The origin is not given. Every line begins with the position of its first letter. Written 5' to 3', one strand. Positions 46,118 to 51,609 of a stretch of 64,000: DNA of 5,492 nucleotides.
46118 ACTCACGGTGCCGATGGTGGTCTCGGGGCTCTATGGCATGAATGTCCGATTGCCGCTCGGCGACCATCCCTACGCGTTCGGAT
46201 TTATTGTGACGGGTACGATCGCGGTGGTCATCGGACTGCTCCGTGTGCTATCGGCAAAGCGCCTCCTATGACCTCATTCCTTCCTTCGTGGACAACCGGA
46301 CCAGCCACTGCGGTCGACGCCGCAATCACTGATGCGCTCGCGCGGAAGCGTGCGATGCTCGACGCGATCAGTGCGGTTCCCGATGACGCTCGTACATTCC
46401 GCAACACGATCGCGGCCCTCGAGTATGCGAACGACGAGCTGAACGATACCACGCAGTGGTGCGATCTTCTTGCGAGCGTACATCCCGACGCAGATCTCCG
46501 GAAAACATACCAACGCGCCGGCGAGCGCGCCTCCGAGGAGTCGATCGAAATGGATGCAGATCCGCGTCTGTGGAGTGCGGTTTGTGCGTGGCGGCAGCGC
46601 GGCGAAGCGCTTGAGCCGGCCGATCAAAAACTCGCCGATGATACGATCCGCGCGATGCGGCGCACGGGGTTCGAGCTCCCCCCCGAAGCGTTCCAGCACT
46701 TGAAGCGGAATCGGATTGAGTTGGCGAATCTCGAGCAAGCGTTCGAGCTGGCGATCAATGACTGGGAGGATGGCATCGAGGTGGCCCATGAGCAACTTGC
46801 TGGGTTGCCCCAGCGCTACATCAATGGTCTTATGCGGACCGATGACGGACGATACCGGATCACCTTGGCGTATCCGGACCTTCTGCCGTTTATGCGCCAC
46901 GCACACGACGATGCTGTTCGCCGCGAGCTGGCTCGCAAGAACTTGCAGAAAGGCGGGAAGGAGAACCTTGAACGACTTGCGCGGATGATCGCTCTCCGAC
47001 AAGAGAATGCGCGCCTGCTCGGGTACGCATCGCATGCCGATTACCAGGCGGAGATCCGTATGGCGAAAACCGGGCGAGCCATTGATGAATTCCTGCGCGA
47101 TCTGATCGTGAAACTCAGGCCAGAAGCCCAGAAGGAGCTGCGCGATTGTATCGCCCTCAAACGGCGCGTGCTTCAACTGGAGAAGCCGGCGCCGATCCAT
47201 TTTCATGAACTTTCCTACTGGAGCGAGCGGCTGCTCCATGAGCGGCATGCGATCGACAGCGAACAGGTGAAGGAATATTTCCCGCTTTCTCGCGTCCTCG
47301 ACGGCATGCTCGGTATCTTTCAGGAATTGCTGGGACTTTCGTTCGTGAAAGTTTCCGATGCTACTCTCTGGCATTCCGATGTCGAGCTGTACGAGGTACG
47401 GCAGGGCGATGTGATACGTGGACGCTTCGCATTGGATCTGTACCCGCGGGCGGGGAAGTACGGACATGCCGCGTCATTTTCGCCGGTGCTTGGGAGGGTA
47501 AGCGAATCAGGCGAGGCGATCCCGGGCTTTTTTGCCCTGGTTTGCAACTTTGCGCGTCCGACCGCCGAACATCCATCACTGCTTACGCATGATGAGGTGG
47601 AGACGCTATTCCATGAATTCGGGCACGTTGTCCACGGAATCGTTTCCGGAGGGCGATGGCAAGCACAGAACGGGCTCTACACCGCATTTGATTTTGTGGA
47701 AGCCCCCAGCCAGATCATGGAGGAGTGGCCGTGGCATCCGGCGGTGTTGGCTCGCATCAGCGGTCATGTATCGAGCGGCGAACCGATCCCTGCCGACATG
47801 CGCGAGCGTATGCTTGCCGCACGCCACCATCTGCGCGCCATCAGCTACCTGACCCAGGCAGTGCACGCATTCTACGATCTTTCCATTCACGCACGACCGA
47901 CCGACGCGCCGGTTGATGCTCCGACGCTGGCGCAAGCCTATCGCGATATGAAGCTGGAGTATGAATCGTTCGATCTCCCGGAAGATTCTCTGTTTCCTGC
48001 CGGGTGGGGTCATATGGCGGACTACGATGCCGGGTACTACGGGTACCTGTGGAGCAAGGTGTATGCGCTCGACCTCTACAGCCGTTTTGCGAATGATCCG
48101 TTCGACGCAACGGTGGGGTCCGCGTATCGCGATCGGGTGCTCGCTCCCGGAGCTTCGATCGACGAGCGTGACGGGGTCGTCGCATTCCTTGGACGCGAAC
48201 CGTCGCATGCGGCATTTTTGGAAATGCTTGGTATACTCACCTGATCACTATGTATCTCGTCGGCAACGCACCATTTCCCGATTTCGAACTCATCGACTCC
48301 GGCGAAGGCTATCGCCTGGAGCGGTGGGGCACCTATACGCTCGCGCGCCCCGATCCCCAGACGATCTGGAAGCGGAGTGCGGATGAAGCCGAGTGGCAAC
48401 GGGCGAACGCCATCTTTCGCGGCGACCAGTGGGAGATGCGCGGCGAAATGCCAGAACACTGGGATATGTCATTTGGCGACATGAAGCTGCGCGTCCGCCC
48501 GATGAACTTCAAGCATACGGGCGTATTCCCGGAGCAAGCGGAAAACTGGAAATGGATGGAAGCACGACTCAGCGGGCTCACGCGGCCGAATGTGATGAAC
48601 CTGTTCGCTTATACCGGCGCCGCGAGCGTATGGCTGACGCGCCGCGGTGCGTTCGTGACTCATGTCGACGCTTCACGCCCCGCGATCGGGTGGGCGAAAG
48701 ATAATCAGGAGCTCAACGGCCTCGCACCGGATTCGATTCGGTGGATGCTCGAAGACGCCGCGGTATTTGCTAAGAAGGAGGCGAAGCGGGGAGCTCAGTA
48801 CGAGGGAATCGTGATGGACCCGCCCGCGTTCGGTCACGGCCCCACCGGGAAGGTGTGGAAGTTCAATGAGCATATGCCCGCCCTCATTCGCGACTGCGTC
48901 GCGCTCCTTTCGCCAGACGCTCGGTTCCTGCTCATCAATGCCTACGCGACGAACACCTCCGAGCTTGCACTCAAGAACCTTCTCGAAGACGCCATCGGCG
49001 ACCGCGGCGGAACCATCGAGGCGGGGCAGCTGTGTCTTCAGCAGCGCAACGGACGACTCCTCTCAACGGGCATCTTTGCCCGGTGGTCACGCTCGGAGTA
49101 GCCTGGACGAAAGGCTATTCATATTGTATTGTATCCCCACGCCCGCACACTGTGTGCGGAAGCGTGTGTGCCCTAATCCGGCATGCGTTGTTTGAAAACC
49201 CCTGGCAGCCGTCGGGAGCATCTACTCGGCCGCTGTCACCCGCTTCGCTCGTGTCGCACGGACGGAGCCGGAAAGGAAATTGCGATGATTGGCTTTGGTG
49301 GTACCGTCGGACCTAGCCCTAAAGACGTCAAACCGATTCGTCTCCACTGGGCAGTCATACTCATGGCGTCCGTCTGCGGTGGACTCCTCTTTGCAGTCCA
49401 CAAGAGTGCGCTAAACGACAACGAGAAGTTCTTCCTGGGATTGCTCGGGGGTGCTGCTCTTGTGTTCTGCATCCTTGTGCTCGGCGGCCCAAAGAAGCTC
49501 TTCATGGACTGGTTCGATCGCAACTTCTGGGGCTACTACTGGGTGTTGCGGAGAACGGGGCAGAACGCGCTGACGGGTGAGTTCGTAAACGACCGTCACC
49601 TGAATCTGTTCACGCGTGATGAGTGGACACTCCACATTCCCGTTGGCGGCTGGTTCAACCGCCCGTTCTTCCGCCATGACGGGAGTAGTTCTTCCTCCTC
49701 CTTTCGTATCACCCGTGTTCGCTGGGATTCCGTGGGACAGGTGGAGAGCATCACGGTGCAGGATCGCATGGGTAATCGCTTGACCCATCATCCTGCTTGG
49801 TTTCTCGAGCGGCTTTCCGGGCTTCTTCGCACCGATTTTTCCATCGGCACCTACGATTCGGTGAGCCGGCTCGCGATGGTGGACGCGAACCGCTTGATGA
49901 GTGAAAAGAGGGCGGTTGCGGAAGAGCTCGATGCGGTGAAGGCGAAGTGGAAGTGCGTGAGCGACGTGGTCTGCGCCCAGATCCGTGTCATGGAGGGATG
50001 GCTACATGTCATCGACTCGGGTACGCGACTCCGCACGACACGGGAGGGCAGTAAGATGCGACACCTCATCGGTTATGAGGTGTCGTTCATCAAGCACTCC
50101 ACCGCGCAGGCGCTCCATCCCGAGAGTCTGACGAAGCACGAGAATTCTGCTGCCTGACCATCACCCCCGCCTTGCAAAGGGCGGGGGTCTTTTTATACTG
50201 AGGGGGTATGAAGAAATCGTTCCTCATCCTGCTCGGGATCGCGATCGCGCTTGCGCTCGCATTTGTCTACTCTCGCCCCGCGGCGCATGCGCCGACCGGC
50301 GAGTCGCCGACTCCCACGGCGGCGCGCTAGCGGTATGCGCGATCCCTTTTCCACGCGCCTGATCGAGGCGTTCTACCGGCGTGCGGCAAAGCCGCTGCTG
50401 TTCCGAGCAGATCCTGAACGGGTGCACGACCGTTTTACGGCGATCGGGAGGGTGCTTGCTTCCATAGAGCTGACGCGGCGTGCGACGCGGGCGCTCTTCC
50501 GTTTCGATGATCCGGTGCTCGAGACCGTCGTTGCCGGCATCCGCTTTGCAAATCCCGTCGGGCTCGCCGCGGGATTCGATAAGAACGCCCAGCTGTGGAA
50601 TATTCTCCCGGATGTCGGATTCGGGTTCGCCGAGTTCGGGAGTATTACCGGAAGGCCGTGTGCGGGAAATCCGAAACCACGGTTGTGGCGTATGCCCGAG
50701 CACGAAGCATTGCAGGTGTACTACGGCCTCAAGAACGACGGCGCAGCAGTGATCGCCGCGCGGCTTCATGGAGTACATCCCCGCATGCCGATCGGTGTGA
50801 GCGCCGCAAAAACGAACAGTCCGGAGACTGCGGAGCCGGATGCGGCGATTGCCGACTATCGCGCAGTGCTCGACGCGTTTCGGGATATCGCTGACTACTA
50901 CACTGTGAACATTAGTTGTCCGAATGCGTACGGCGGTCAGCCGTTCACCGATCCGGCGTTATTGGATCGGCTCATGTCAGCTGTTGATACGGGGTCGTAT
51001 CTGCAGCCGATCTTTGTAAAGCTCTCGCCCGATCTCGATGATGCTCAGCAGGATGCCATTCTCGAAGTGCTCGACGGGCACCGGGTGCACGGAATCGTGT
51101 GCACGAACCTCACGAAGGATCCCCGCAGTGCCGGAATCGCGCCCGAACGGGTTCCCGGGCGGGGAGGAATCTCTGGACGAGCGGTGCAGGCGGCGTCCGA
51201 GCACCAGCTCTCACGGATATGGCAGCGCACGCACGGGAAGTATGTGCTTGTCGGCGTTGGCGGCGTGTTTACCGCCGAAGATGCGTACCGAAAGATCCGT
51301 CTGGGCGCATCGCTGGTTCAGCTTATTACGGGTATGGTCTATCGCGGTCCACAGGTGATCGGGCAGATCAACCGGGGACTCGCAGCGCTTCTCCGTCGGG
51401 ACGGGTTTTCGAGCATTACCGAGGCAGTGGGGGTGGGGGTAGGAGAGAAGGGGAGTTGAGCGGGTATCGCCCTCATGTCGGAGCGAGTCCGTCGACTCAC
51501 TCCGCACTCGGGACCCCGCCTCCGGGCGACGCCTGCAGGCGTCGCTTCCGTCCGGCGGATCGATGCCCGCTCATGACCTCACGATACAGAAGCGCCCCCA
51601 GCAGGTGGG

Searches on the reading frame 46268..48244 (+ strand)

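Call 23: search_protein_families(library=pfam, proteins=[window:46268-48244:+], max_evalue=0.001)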
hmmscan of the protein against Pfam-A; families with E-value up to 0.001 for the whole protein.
window:46268-48244:+ (658 aa): 1 family
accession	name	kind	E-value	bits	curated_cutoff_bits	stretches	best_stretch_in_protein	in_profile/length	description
PF01432.26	Peptidase_M3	-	4.2e-110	369.6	27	1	208-655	1-456/457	Peptidase family M3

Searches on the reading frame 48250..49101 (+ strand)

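Call 23: search_protein_families(library=pfam, proteins=[window:48250-49101:+], max_evalue=0.001)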
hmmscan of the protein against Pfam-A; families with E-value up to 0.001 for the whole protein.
window:48250-49101:+ (283 aa): 2 families
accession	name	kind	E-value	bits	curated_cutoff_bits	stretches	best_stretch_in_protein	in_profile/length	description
PF10672.15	Methyltrans_SAM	-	1.2e-09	38.3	27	1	63-199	78-211/286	S-adenosylmethionine-dependent methyltransferase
PF03602.21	Cons_hypoth95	-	0.00093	19.4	24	0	102-192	35-122/182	Conserved hypothetical protein 95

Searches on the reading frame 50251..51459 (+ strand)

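Call 24: search_protein_families(library=pfam, proteins=[window:50251-51459:+], max_evalue=0.001)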
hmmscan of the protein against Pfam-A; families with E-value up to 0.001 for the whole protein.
window:50251-51459:+ (402 aa): 1 family
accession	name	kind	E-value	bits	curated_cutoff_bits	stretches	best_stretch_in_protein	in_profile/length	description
PF01180.27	DHO_dh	-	1.7e-59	201.9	27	1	90-381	2-291/291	Dihydroorotate dehydrogenase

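Call 72: search_protein_families(library=ncbifam, proteins=[window:50335-51459:+], max_evalue=1)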
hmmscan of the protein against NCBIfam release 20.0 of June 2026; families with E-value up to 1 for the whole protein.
window:50335-51459:+ (374 aa): 16 families
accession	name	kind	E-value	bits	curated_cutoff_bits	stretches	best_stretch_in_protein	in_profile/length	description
NF003652.0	PRK05286.2-5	equivalog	1.8e-103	346.4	267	1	13-361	2-352/353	quinone-dependent dihydroorotate dehydrogenase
NF003651.0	PRK05286.2-4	equivalog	9.8e-103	343.6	448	1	22-367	17-374/377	quinone-dependent dihydroorotate dehydrogenase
TIGR01036.1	pyrD_sub2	equivalog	2.2e-86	289.8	200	1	19-367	5-353/356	dihydroorotate dehydrogenase (quinone)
NF003645.0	PRK05286.1-2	equivalog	6.2e-86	288.5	366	1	14-368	5-354/359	quinone-dependent dihydroorotate dehydrogenase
NF003648.0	PRK05286.2-1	equivalog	4.3e-85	285.7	433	1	14-368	4-355/360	quinone-dependent dihydroorotate dehydrogenase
NF003649.0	PRK05286.2-2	equivalog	1.5e-79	267.5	505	1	17-368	5-349/351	quinone-dependent dihydroorotate dehydrogenase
NF003650.0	PRK05286.2-3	equivalog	1.3e-70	238.3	477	1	49-368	60-388/393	quinone-dependent dihydroorotate dehydrogenase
NF003646.0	PRK05286.1-4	equivalog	7.7e-68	228.8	457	1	17-351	5-338/341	quinone-dependent dihydroorotate dehydrogenase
NF003647.0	PRK05286.1-5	equivalog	6e-61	206.2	619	1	18-367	5-352/354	quinone-dependent dihydroorotate dehydrogenase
NF003644.0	PRK05286.1-1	equivalog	6.6e-54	183.2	418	1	17-345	5-332/336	quinone-dependent dihydroorotate dehydrogenase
TIGR01037.2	pyrD_sub1_fam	subfamily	4.9e-25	88.2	270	1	62-367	1-298/300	dihydroorotate dehydrogenase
NF005574.0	PRK07259.1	equivalog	1.6e-24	86.4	269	1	62-367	5-301/304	dihydroorotate dehydrogenase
NF002702.0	PRK02506.1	equivalog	8.5e-20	71.1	301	1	183-366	119-307/313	dihydroorotate oxidase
NF041011.1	dihydoor_dh_Arch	equivalog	2e-19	69.8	330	1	66-369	3-288/289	dihydroorotate dehydrogenase PyrD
NF006183.0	PRK08318.1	equivalog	4.8e-14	52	335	1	186-369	127-320/422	NAD-dependent dihydropyrimidine dehydrogenase subunit PreA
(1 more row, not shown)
